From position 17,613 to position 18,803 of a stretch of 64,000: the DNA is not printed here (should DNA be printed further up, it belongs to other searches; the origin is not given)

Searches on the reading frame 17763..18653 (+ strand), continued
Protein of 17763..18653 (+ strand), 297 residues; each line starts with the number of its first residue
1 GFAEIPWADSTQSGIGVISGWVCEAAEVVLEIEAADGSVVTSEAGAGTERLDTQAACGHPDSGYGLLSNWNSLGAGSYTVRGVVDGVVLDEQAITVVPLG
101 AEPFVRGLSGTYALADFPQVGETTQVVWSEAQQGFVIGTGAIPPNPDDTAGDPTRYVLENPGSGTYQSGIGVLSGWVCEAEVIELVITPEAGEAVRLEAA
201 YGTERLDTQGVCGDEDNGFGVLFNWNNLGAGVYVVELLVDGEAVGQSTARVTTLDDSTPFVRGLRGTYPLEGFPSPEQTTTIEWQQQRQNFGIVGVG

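Call 47: search_protein_families(library=pfam, proteins=[P0340, P0272, P0296, P0319, P0323, P0329, P0325, P0332], max_evalue=0.00001)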
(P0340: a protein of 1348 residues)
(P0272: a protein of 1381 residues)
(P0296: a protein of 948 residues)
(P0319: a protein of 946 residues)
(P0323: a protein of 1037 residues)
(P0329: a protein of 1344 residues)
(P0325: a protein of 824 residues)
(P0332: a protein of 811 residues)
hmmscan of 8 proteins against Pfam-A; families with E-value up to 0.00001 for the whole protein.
P0340 (1348 aa): 3 families
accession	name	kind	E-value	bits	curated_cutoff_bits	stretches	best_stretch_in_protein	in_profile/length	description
PF00530.23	SRCR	-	1.1e-26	93.6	26.1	1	334-428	4-100/100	Scavenger receptor cysteine-rich domain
PF03160.20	Calx-beta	-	4e-14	53.1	27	2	440-556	8-111/119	Calx-beta domain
PF00041.27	fn3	-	8.4e-08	32.8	25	1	823-909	1-77/84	Fibronectin type III domain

P0272 (1381 aa): 2 families
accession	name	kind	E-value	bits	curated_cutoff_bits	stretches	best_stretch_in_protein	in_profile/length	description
PF03160.20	Calx-beta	-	2.3e-53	179.7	27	4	740-851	7-119/119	Calx-beta domain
PF00530.23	SRCR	-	2.4e-17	63.5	26.1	1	160-267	1-100/100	Scavenger receptor cysteine-rich domain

P0296 (948 aa): 4 families
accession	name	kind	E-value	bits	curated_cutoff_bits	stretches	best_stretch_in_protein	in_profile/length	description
PF00041.27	fn3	-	7e-31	106.7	25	2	423-508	2-81/84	Fibronectin type III domain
PF00530.23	SRCR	-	2.8e-26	92.2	26.1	1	81-180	7-100/100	Scavenger receptor cysteine-rich domain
PF25059.1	FN3_DSCAM-DSCAML_C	-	2.6e-17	63.4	39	1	433-504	2-73/89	DSCAM/DSCAML C-terminal Fn3-like domain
PF16656.11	Pur_ac_phosph_N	-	2.5e-07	31.6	30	0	429-512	6-93/93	Purple acid Phosphatase, N-terminal domain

P0319 (946 aa): 3 families
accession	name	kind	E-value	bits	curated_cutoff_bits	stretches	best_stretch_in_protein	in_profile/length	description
PF00530.23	SRCR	-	2.6e-21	76.3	26.1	1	48-147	2-100/100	Scavenger receptor cysteine-rich domain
PF00041.27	fn3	-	1.6e-09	38.3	25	1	280-354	11-72/84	Fibronectin type III domain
PF23197.1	IG_AIR9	-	7.3e-09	35.8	27.5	0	389-457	8-68/87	AIR9 A9 domain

P0323 (1037 aa): 5 families
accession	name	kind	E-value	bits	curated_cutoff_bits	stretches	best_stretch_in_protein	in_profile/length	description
PF00041.27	fn3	-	2.3e-28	98.7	25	2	504-586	3-79/84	Fibronectin type III domain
PF00530.23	SRCR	-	7.4e-24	84.4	26.1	1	87-183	5-100/100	Scavenger receptor cysteine-rich domain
PF25059.1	FN3_DSCAM-DSCAML_C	-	3.6e-17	62.9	39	2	515-583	4-72/89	DSCAM/DSCAML C-terminal Fn3-like domain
PF16656.11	Pur_ac_phosph_N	-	2.8e-10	41.1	30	2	510-588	9-89/93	Purple acid Phosphatase, N-terminal domain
PF25788.1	Ig_Rha78A_N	-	7.4e-07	29.8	27.4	0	413-494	14-96/105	Rha78A-like, N-terminal immunoglobulin domain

P0329 (1344 aa): 3 families
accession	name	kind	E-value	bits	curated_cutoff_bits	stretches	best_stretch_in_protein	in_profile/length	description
PF00028.23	Cadherin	-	1.4e-32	112.4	28.8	3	304-387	4-92/93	Cadherin domain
PF00530.23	SRCR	-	6.4e-20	71.8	26.1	1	84-183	1-99/100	Scavenger receptor cysteine-rich domain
PF17963.7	Big_9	-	2.1e-16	61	23.6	0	311-385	15-88/89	Bacterial Ig domain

P0325 (824 aa): 3 families
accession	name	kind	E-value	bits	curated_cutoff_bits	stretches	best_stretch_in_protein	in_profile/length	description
PF00530.23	SRCR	-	1.5e-19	70.6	26.1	1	3-94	7-99/100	Scavenger receptor cysteine-rich domain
PF00028.23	Cadherin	-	1.1e-09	39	28.8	1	215-297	5-92/93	Cadherin domain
PF00041.27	fn3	-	2e-07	31.6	25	0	106-192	12-82/84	Fibronectin type III domain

P0332 (811 aa): 5 families
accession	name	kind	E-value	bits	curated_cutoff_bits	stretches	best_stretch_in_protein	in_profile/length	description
PF00041.27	fn3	-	1e-24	87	25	2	272-353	7-80/84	Fibronectin type III domain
PF00530.23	SRCR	-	1.6e-19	70.5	26.1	1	49-152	2-100/100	Scavenger receptor cysteine-rich domain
PF25059.1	FN3_DSCAM-DSCAML_C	-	1.3e-13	51.6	39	1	279-349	4-73/89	DSCAM/DSCAML C-terminal Fn3-like domain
PF16656.11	Pur_ac_phosph_N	-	2.1e-09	38.2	30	0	275-358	10-93/93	Purple acid Phosphatase, N-terminal domain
PF25788.1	Ig_Rha78A_N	-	2.1e-08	34.8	27.4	0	278-358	17-101/105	Rha78A-like, N-terminal immunoglobulin domain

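Call 50: search_protein_families(library=pfam, alignment_id=A2, max_evalue=0.00001)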
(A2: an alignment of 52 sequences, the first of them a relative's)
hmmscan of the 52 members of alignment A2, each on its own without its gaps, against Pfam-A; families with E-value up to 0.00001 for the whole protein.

A. member 1, P0250 (1105 aa): 8 families
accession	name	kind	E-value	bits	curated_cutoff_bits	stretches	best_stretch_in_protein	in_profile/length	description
PF13855.12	LRR_8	-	5.1e-140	455.8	27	13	558-617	2-61/61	Leucine rich repeat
PF12799.13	LRR_4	-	3.1e-47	157.9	27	3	533-572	1-39/44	Leucine Rich repeats (2 copies)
PF13306.12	LRR_5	-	2e-36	125.1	27.7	3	518-614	19-110/127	BspA type Leucine rich repeat region (6 copies)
PF23598.1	LRR_14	-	1.5e-28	100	40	3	579-681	45-140/353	Leucine-rich repeat region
PF00560.39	LRR_1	-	6.5e-24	79.3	20.6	0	534-554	1-21/23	Leucine Rich Repeat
PF23211.1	LRR_LRWD1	-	5.8e-13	49.4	28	0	126-193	38-101/190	Leucine-rich repeat and WD repeat-containing protein 1, LRR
PF23952.1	LRR_EndoS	-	8.1e-12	45.8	27.9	0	526-567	75-116/116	Endo-beta-N-acetylglucosaminidase EndoS LRR domain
PF14580.12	LRR_9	-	7.1e-08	32.7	30.5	0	530-617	39-125/175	Leucine-rich repeat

B. families by the number of members that match (of 52 scanned): 36 families (the first 25 are shown)
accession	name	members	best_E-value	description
PF12799.13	LRR_4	16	3.1e-47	Leucine Rich repeats (2 copies)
PF13855.12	LRR_8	15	5.1e-140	Leucine rich repeat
PF00560.39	LRR_1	15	2.9e-35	Leucine Rich Repeat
PF23598.1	LRR_14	13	1.5e-28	Leucine-rich repeat region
PF00041.27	fn3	10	7e-31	Fibronectin type III domain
PF25059.1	FN3_DSCAM-DSCAML_C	5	2.6e-17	DSCAM/DSCAML C-terminal Fn3-like domain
PF12733.13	Cadherin-like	4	2.5e-41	Cadherin-like beta sandwich domain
PF03160.20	Calx-beta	4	6.7e-33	Calx-beta domain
PF13306.12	LRR_5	3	2e-36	BspA type Leucine rich repeat region (6 copies)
PF00028.23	Cadherin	3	4.3e-12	Cadherin domain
PF16656.11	Pur_ac_phosph_N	3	2.1e-09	Purple acid Phosphatase, N-terminal domain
PF25788.1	Ig_Rha78A_N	3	2.1e-08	Rha78A-like, N-terminal immunoglobulin domain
PF07995.17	GSDH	2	3.8e-70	Glucose / Sorbosone dehydrogenase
PF00530.23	SRCR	2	2.8e-26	Scavenger receptor cysteine-rich domain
PF05345.18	He_PIG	2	3.6e-20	Putative Ig domain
PF04151.21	PPC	2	4.1e-18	Bacterial pre-peptidase C-terminal domain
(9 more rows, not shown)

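Call 71: search_solved_structures(query=A1, max_evalue=1)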
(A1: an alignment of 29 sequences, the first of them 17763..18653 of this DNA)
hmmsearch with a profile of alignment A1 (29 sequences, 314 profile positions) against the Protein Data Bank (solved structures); distinct sequences matched with E-value up to 1: 0.
